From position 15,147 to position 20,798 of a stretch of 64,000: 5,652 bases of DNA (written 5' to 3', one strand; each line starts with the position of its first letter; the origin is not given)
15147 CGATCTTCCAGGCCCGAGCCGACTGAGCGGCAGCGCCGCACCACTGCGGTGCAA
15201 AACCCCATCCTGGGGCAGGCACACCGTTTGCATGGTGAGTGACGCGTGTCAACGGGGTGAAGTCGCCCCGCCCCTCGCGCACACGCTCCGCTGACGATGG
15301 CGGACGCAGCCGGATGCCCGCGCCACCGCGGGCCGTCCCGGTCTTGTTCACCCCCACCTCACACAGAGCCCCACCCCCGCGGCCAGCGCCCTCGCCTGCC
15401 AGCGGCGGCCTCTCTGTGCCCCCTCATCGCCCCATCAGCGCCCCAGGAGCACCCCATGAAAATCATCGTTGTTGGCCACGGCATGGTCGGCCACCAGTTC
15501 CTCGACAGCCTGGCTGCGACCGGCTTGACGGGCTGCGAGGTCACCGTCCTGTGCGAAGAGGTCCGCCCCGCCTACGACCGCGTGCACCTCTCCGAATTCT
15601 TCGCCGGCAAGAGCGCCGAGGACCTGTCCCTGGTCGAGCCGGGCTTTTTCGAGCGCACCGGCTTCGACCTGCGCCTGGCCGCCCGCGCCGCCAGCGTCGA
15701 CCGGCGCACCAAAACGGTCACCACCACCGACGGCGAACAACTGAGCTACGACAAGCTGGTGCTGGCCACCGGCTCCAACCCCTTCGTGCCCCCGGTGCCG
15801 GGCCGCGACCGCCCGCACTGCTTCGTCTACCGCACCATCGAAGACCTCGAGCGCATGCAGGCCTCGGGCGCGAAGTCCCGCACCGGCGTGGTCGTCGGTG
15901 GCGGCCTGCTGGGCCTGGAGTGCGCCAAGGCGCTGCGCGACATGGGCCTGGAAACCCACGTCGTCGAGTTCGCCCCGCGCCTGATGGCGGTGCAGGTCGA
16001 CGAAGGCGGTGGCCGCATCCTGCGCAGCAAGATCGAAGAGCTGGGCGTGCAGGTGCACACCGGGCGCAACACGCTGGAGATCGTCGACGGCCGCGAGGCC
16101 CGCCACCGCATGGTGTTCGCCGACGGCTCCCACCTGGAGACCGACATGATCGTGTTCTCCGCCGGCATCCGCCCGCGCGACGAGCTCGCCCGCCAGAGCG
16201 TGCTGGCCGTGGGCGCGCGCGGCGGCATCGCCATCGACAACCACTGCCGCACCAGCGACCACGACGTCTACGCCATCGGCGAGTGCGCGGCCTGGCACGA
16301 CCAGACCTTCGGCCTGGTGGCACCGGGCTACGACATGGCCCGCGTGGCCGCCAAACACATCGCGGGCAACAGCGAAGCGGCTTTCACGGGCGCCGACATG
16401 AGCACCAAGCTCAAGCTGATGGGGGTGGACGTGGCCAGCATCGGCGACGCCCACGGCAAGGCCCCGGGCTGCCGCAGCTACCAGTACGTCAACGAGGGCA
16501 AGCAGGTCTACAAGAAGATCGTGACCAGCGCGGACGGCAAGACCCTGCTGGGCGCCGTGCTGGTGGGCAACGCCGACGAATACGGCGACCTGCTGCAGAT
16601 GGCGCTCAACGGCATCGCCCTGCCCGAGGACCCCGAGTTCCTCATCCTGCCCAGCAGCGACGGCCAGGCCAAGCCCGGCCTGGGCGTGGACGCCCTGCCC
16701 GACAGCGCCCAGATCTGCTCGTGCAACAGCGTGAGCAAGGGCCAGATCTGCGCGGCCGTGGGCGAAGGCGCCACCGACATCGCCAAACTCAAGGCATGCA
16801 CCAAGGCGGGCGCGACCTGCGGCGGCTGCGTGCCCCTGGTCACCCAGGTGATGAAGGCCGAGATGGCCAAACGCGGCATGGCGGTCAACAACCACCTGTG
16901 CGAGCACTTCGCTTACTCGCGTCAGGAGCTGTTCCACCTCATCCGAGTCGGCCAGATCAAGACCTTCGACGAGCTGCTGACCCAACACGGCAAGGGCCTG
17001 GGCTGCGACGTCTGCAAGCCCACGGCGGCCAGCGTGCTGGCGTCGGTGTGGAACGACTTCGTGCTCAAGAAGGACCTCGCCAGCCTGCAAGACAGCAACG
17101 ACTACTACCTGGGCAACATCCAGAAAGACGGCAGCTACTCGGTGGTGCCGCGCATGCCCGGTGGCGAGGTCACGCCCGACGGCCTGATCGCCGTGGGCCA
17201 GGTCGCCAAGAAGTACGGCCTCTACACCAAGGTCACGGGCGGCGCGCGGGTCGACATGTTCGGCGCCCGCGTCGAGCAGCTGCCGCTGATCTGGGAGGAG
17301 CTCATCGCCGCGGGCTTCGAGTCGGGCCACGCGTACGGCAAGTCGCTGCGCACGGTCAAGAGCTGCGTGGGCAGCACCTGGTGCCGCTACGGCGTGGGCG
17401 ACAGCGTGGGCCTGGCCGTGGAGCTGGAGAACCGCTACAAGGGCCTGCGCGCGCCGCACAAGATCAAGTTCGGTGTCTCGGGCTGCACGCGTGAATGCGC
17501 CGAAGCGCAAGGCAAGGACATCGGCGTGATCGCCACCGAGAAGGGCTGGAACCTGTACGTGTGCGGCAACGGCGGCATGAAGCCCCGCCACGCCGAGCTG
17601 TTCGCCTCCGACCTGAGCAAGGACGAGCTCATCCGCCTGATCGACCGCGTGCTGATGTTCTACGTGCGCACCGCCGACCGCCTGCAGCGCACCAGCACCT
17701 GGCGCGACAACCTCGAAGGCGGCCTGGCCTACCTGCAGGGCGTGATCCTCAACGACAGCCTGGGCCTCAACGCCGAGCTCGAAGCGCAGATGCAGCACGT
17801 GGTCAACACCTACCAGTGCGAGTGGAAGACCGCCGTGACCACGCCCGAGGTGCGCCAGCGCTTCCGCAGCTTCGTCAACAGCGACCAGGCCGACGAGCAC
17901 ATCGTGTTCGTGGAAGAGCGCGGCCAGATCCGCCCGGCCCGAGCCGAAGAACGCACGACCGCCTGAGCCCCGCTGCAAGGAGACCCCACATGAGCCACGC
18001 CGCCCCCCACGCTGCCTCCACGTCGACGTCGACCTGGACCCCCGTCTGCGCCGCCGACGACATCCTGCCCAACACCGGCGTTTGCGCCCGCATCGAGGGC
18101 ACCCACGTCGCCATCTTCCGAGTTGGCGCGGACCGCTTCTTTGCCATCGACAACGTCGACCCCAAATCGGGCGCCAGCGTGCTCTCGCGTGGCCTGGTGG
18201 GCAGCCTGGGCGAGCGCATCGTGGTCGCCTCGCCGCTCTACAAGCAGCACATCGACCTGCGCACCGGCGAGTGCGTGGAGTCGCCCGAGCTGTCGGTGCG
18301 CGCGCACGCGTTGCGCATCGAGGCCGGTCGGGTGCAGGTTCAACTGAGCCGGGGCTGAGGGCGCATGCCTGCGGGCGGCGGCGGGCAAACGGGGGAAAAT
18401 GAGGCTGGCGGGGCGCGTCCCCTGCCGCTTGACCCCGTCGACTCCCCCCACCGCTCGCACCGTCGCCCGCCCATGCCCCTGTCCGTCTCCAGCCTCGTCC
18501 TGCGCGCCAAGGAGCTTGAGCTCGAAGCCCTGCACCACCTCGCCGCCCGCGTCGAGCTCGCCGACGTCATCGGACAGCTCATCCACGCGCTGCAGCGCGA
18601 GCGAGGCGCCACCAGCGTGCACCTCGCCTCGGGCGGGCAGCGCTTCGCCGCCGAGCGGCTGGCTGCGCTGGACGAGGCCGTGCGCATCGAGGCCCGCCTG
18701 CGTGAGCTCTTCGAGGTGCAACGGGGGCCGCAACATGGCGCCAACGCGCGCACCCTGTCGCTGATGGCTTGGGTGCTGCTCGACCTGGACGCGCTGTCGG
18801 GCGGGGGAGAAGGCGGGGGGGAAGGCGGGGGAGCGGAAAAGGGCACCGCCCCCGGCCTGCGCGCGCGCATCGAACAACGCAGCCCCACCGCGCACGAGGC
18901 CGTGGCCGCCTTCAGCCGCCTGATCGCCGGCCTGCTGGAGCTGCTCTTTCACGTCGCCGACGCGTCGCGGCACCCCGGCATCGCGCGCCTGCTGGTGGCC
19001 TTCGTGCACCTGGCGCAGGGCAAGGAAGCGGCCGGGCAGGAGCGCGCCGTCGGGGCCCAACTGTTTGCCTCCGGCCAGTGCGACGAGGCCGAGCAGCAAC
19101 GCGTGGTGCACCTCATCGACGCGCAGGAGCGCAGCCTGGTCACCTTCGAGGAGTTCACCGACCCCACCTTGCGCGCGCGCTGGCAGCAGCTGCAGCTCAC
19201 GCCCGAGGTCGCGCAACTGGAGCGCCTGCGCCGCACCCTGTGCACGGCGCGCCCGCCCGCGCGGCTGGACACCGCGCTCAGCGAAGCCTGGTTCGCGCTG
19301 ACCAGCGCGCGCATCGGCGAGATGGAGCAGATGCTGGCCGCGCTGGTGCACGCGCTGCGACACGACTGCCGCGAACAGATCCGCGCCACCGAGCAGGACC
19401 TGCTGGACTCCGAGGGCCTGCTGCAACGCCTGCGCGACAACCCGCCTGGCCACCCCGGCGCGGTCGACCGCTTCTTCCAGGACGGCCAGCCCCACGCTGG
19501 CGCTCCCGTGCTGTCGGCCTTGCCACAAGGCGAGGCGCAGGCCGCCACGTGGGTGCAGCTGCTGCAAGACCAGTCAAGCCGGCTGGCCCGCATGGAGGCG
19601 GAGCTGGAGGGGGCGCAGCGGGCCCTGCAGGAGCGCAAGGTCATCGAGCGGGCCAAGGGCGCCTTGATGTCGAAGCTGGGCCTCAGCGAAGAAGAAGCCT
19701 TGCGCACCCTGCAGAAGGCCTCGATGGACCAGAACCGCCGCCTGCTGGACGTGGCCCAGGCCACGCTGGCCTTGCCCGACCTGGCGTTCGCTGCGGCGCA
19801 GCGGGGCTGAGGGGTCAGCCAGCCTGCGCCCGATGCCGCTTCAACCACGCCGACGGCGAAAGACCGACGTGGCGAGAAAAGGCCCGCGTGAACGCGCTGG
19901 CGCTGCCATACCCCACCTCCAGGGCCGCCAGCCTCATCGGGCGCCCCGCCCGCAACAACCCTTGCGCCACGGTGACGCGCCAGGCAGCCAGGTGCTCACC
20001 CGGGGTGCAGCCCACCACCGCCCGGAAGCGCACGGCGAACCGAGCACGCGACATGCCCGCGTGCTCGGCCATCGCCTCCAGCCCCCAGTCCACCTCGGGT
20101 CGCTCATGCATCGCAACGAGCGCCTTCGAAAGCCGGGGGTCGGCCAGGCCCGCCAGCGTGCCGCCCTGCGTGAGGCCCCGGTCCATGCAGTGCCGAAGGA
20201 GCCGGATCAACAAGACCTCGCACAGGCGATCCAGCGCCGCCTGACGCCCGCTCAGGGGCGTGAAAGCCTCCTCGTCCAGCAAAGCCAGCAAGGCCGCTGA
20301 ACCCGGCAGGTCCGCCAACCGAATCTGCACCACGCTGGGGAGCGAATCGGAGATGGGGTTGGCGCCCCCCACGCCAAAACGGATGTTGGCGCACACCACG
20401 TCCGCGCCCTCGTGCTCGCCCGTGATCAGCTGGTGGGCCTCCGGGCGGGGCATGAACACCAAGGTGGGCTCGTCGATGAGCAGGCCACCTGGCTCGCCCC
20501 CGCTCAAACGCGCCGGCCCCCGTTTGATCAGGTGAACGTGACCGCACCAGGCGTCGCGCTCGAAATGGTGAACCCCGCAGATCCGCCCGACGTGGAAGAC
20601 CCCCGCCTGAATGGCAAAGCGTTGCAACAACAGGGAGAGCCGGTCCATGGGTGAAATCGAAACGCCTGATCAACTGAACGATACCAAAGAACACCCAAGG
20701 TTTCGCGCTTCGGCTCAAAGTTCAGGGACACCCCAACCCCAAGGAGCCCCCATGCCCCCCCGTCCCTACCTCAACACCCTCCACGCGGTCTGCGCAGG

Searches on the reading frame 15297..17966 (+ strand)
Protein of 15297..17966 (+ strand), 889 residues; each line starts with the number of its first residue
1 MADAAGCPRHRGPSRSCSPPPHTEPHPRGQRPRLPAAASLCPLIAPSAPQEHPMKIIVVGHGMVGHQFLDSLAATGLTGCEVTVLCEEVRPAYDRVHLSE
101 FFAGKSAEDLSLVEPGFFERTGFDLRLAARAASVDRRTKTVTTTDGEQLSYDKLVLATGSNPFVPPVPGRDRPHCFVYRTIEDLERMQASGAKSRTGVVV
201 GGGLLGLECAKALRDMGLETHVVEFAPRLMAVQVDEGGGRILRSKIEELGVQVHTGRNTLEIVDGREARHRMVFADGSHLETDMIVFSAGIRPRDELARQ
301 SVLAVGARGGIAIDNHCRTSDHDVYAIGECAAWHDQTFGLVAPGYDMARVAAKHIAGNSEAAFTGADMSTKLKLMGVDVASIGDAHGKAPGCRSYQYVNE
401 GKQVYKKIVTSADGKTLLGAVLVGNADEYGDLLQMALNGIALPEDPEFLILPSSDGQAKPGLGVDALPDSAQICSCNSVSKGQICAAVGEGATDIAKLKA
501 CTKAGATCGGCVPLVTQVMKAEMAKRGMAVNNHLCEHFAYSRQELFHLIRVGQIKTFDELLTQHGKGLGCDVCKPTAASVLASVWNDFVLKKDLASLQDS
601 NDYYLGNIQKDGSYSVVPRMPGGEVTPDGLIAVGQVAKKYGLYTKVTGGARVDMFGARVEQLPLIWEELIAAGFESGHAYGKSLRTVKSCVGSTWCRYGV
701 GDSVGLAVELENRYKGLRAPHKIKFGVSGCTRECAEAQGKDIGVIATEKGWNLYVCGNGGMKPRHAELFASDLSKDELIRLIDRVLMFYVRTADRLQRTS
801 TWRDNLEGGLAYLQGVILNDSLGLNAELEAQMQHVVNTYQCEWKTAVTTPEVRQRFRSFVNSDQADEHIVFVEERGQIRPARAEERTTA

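Call 49: search_protein_families(library=pfam, proteins=[window:15297-17966:+], max_evalue=0.001)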
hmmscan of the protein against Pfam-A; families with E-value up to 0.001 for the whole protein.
window:15297-17966:+ (889 aa): 9 families
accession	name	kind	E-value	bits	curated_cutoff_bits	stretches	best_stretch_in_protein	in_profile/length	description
PF07992.20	Pyr_redox_2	-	3.1e-54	184.8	26.1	1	54-345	1-281/291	Pyridine nucleotide-disulphide oxidoreductase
PF01077.27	NIR_SIR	-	7.3e-22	77.9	27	1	681-802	2-137/158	Nitrite and sulphite reductase 4Fe-4S domain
PF00070.33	Pyr_redox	-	2.5e-17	63.6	22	1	198-267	3-71/82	Pyridine nucleotide-disulphide oxidoreductase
PF04324.20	Fer2_BFD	-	2.7e-14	53.7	26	1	473-520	2-49/50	BFD-like [2Fe-2S] binding domain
PF18267.7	Rubredoxin_C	-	4.3e-10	39.9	25.9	1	369-432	2-62/70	Rubredoxin NAD+ reductase C-terminal domain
PF03460.22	NIR_SIR_ferr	-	8e-10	38.8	24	1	608-671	2-68/69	Nitrite/Sulfite reductase ferredoxin-like half domain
PF13738.12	Pyr_redox_3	-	6.5e-05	22.8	30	1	139-316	113-292/305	Pyridine nucleotide-disulphide oxidoreductase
PF00890.30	FAD_binding_2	-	7.1e-05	22.6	20.4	0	303-334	365-402/414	FAD binding domain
PF03486.20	HI0933_like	-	0.00082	19.3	50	0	198-240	4-46/244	HI0933-like protein Rossmann domain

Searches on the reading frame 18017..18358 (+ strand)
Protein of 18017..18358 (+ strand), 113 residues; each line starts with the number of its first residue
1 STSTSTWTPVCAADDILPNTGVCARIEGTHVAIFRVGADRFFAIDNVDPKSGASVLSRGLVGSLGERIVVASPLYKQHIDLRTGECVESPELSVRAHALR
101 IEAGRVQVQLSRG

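Call 49: search_protein_families(library=pfam, proteins=[window:18017-18358:+], max_evalue=0.001)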
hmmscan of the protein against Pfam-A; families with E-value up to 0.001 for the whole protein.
window:18017-18358:+ (113 aa): 2 families
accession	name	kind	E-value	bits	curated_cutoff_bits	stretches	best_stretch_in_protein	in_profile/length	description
PF13806.12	Rieske_2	-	3.2e-37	127.1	27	1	6-109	1-104/104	Rieske-like [2Fe-2S] domain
PF00355.32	Rieske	-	6.5e-05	23.2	20.3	1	6-93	1-82/88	Rieske [2Fe-2S] domain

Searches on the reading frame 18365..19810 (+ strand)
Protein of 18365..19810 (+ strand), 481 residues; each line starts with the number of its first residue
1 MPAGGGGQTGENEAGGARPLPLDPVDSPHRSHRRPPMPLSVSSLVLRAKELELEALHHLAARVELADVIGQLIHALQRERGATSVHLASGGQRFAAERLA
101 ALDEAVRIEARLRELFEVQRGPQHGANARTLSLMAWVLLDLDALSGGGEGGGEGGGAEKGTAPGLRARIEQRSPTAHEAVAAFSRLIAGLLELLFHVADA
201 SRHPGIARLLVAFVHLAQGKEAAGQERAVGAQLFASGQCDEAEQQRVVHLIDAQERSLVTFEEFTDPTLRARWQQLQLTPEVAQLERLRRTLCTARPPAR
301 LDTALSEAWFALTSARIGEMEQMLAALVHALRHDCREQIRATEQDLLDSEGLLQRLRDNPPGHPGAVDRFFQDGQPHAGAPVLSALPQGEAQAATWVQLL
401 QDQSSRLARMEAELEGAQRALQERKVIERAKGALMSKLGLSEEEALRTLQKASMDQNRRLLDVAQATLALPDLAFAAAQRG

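Call 49: search_protein_families(library=pfam, proteins=[window:18365-19810:+], max_evalue=0.001)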
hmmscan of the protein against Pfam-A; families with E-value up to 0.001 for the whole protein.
window:18365-19810:+ (481 aa): 2 families
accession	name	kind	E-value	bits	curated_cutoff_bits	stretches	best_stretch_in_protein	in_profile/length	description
PF08376.15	NIT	-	2.8e-43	149.5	24.9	1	71-330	1-237/239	Nitrate and nitrite sensing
PF03861.19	ANTAR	-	1e-19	70.5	27.3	1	417-466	3-52/54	ANTAR domain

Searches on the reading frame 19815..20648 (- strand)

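Call 49: search_protein_families(library=pfam, proteins=[window:19815-20648:-], max_evalue=0.001)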
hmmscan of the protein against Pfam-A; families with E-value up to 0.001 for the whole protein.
window:19815-20648:- (277 aa): 3 families
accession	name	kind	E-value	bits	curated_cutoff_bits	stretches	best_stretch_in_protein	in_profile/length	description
PF12852.13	Cupin_6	-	3.1e-24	86.2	26.7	1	2-156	1-183/183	Cupin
PF12833.13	HTH_18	-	9.3e-20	71.2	33.6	1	193-271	1-80/80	Helix-turn-helix domain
PF00165.29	HTH_AraC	-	1.4e-14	54.2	26.6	2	242-270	15-42/42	Bacterial regulatory helix-turn-helix proteins, AraC family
